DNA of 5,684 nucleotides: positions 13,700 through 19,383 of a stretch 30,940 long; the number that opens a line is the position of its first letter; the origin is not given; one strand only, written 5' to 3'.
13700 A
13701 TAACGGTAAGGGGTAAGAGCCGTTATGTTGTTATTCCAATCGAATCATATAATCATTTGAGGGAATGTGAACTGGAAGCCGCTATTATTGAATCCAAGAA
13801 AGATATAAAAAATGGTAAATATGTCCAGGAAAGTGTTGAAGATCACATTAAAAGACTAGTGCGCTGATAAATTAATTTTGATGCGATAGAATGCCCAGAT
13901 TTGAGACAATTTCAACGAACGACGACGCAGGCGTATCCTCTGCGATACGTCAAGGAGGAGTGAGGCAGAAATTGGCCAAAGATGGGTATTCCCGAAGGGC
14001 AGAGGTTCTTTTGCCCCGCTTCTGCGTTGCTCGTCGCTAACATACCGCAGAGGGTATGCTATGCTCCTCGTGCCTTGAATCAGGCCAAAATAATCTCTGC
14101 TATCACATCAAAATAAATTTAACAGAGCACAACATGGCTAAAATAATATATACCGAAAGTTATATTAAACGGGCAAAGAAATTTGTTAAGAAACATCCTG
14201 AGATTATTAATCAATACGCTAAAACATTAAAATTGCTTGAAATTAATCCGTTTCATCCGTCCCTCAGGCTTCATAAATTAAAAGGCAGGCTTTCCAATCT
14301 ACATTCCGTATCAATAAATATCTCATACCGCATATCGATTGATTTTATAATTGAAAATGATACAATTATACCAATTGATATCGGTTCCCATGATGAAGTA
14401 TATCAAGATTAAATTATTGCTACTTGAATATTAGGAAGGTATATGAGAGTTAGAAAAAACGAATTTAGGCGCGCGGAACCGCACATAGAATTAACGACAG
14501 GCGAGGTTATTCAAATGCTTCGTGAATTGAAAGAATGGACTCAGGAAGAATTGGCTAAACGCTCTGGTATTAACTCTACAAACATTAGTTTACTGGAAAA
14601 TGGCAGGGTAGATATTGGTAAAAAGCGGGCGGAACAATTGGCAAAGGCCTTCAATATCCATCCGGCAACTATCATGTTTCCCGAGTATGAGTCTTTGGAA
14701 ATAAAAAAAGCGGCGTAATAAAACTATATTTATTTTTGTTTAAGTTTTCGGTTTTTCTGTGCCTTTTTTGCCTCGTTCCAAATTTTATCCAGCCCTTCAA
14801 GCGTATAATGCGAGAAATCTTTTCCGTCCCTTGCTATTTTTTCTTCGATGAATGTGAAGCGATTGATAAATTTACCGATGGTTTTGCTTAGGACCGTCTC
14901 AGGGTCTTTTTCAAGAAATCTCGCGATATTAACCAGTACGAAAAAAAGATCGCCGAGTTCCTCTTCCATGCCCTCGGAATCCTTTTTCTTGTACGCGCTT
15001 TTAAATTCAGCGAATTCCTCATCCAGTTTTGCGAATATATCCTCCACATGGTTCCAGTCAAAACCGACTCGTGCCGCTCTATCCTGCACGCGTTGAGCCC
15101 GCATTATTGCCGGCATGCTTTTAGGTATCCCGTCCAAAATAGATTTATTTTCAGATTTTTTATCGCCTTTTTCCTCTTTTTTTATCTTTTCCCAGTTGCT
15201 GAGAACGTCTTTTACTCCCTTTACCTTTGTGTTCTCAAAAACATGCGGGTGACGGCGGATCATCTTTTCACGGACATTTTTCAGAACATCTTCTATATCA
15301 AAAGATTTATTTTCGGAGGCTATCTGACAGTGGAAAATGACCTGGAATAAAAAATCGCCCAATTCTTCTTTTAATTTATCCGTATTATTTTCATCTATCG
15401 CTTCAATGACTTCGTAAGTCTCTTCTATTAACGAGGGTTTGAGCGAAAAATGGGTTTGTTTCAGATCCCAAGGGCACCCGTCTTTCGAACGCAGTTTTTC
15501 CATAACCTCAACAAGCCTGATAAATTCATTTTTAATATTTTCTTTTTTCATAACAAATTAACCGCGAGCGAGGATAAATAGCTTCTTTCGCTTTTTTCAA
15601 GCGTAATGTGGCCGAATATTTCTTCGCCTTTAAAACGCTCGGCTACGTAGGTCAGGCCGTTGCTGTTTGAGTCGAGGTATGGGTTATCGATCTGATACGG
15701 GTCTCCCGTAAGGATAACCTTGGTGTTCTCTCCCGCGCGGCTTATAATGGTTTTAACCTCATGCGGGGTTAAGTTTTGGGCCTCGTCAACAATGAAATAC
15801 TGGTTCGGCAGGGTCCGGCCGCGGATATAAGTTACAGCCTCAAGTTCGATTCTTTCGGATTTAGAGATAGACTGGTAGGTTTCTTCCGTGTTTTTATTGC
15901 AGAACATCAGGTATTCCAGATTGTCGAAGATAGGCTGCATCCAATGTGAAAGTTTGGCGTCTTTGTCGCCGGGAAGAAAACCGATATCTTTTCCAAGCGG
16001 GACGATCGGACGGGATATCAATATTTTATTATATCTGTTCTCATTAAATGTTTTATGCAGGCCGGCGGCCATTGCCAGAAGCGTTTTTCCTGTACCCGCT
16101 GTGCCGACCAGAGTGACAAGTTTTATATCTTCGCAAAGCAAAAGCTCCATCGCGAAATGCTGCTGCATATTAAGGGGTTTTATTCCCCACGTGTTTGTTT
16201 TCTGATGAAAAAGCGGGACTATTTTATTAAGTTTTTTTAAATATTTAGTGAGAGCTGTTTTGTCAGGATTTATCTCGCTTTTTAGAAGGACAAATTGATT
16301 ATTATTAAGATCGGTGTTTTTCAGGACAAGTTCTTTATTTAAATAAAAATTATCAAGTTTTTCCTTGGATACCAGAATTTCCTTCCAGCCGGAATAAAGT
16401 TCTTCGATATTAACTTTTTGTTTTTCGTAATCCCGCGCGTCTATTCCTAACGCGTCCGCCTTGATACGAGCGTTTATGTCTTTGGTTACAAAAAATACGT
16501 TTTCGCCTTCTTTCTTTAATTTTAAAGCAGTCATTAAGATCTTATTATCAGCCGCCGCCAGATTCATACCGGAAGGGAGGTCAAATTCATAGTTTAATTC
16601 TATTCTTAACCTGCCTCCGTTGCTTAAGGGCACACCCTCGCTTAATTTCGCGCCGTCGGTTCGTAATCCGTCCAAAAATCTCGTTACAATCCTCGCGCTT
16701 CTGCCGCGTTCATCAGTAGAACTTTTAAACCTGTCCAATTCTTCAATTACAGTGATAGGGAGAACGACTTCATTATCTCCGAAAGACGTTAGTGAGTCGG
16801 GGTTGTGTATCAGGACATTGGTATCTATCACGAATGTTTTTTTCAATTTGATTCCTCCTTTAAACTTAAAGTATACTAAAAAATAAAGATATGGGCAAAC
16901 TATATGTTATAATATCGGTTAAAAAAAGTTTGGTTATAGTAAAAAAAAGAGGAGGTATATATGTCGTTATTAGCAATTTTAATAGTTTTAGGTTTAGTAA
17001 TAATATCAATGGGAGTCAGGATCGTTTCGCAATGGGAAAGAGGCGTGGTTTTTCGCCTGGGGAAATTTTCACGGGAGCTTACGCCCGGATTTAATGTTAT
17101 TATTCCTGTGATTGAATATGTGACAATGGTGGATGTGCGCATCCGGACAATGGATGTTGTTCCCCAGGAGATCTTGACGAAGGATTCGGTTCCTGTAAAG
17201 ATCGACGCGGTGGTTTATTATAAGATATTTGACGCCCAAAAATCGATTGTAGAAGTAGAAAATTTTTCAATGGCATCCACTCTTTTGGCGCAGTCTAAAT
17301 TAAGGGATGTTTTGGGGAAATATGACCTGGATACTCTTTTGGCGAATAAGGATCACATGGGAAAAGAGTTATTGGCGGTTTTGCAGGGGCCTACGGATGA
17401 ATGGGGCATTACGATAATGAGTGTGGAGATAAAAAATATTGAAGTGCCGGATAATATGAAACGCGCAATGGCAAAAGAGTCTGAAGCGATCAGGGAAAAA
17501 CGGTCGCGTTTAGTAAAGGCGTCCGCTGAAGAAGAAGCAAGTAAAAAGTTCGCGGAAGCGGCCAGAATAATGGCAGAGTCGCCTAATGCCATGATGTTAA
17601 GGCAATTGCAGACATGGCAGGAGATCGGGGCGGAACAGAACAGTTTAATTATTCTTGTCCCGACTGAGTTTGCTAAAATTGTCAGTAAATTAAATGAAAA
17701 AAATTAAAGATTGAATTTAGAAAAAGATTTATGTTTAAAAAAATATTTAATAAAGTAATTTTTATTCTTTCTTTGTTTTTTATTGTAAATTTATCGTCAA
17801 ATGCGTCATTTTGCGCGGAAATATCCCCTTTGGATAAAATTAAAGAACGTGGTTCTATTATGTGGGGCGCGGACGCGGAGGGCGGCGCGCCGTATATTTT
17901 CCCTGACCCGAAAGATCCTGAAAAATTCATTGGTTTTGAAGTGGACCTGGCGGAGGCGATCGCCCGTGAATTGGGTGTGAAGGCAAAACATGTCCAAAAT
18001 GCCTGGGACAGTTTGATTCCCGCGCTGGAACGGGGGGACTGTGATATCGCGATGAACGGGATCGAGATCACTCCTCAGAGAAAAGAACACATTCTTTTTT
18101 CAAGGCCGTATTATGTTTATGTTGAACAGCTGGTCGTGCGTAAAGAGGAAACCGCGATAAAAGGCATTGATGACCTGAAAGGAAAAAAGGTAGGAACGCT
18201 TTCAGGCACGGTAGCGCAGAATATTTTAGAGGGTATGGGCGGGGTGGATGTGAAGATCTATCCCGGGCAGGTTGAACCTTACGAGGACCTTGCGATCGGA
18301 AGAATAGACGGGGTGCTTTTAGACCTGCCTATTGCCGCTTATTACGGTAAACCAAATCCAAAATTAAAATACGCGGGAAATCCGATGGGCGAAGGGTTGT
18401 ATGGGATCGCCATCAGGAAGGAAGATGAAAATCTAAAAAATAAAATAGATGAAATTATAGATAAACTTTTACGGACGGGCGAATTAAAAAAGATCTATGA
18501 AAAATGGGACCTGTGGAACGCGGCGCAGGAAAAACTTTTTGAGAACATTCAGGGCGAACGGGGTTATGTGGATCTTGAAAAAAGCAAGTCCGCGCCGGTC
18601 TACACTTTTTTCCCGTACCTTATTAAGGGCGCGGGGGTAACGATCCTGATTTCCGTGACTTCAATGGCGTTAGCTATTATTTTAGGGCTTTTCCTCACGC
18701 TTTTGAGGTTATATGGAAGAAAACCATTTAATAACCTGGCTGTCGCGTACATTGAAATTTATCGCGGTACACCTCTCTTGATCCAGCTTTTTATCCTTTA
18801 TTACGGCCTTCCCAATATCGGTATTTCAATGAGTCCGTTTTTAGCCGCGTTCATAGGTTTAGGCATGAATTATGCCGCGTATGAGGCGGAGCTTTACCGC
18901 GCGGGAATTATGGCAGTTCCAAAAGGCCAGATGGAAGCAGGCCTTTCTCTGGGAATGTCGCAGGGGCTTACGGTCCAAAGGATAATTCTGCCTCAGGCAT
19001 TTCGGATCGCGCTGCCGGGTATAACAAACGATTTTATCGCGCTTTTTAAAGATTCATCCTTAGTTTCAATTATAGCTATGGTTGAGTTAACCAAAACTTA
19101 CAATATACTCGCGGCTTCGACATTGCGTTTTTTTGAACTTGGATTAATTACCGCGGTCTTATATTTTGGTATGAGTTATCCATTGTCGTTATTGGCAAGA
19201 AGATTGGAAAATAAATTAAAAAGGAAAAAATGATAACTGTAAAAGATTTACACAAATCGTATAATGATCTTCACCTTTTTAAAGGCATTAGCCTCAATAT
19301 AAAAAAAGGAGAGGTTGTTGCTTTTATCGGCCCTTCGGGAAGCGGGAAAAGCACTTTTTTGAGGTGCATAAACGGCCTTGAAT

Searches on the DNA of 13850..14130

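Call 80: search_rna_families(source=window, start=13850, end=14130, threshold=evalue, max_evalue=1)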
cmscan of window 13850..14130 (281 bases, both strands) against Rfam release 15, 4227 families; matches with E-value up to 1: 0.
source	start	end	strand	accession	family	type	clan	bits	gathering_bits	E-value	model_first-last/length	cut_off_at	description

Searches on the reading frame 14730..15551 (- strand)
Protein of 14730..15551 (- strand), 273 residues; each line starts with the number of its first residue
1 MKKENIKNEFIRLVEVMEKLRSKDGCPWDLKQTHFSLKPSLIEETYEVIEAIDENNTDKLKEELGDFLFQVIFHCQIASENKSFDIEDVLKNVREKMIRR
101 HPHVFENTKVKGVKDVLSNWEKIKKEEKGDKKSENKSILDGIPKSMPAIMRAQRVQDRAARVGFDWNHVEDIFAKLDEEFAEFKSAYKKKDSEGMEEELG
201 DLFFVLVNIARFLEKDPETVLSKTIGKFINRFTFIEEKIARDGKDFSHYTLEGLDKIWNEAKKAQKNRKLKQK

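Call 81: search_protein_families(library=pfam, max_evalue=0.01, proteins=[window:14730-15551:-])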
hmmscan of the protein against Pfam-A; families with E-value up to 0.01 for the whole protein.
window:14730-15551:- (273 aa): 3 families
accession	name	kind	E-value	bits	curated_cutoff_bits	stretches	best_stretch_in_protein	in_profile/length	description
PF03819.22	MazG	-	2.4e-41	140.3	22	2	32-105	1-74/74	MazG nucleotide pyrophosphohydrolase domain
PF01503.22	PRA-PH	-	2.1e-10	41.3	21.3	1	165-208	21-66/86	Phosphoribosyl-ATP pyrophosphohydrolase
PF12643.12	MazG-like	-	0.0095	16.6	27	0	182-235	22-73/85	MazG-like family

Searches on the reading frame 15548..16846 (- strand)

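Call 81: search_protein_families(library=pfam, max_evalue=0.01, proteins=[window:15548-16846:-])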
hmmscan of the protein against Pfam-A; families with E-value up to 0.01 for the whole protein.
window:15548-16846:- (432 aa): 8 families
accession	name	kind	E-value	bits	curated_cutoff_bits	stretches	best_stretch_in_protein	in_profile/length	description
PF02562.22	PhoH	-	2.4e-50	171.3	27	1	222-419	2-189/205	PhoH-like protein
PF13638.12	PIN_4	-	5.2e-33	114.6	21.9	1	5-141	1-132/132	PIN domain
PF13604.12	AAA_30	-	3e-09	37.3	27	1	225-386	2-128/191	AAA domain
PF13245.12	AAA_19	-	9.1e-06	26.3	25.1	1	339-386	82-129/134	AAA domain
PF13401.12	AAA_22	-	0.0001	23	27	0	346-385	84-125/130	AAA domain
PF01443.25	Viral_helicase1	-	0.00074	19.8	21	1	344-390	53-101/228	Viral superfamily 1 RNA helicase core domain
PF00270.35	DEAD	-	0.0014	18.8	26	0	232-288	7-61/167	DEAD/DEAH box helicase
PF06745.19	ATPase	-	0.0036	17.1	26.6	0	243-259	21-37/231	KaiC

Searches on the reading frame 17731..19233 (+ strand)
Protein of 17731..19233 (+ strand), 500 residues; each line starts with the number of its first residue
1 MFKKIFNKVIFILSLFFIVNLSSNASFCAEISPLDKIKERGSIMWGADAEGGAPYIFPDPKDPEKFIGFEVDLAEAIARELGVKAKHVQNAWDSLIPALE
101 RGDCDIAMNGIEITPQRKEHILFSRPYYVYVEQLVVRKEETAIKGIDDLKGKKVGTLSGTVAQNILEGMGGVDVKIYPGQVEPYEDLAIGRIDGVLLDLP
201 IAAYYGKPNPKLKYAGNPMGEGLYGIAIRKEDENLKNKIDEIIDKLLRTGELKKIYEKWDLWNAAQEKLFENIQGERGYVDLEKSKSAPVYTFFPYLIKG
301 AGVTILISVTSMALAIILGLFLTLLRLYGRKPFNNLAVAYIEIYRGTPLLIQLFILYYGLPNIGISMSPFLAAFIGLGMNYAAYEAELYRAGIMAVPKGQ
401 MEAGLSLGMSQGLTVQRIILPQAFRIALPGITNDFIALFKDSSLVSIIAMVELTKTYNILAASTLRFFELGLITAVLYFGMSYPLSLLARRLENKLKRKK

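Call 22: search_protein_families(library=pfam, max_evalue=0.01, proteins=[window:17731-19233:+])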
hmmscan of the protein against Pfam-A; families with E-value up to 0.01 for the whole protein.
window:17731-19233:+ (500 aa): 5 families
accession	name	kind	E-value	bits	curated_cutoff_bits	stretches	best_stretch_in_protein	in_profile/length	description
PF00497.25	SBP_bac_3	-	1.2e-34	119.3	26.4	1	53-259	10-129/132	Bacterial extracellular solute-binding proteins, family 3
PF00528.27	BPD_transp_1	-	3.6e-16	59.8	26.4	1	315-497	1-183/184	Binding-protein-dependent transport system inner membrane component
PF10613.14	Lig_chan-Glu_bd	-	1.6e-06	28.6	30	1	65-138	41-113/115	Ligated ion channel L-glutamate- and glycine-binding site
PF12974.12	Phosphonate-bd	-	0.0038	17.1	27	1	73-156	19-110/242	ABC transporter, phosphonate, periplasmic substrate-binding protein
PF09084.16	NMT1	-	0.008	16.5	20.5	0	132-169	75-111/216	NMT1/THI5 like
